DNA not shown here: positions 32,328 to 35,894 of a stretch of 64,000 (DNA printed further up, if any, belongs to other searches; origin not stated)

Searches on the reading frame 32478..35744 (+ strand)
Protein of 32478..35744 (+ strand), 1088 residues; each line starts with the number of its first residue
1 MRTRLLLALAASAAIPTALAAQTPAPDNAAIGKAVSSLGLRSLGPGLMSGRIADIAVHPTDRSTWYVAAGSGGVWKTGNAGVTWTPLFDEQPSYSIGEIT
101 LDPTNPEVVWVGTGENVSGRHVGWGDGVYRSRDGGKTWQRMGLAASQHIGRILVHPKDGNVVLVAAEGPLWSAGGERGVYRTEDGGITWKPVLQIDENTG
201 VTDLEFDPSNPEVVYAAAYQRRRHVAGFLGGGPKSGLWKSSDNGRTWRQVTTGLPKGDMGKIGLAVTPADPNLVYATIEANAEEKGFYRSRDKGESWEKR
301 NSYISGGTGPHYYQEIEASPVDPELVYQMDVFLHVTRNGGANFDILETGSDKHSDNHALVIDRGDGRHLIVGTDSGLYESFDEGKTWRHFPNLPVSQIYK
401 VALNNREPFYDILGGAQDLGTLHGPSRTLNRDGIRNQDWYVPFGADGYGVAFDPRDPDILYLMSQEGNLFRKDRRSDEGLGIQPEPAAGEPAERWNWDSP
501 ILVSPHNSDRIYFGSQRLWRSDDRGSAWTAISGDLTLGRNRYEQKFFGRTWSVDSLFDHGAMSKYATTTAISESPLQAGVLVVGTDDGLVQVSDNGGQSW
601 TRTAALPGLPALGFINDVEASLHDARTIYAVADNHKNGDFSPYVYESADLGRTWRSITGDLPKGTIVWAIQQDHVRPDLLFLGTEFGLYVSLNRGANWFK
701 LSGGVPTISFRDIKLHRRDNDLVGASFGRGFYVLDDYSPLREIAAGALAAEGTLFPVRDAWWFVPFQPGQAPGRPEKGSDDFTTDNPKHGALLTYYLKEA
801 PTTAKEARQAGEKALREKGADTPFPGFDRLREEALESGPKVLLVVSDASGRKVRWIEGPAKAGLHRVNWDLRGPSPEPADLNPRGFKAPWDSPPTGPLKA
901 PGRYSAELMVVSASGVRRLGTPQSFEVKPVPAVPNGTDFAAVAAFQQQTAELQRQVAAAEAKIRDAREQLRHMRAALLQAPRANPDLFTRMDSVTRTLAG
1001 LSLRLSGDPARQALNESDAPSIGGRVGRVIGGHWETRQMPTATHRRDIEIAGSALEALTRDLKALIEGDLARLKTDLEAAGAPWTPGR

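Call 21: search_protein_families(library=pfam, proteins=[window:32478-35744:+], max_evalue=0.00001)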
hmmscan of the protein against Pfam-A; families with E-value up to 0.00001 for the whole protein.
window:32478-35744:+ (1088 aa): 4 families
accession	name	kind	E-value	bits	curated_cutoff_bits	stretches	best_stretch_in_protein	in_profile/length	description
PF15902.12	Sortilin-Vps10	-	3e-30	105.9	33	1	128-252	3-114/446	Sortilin, neurotensin receptor 3,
PF13088.12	BNR_2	-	1.1e-11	45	31.4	0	130-222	190-271/277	BNR repeat-like domain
PF02012.26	BNR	-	1.9e-11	42.6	27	0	129-140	1-12/12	BNR/Asp-box repeat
PF15899.11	BNR_6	-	6.6e-06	26.1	27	0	518-531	1-14/14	BNR-Asp box repeat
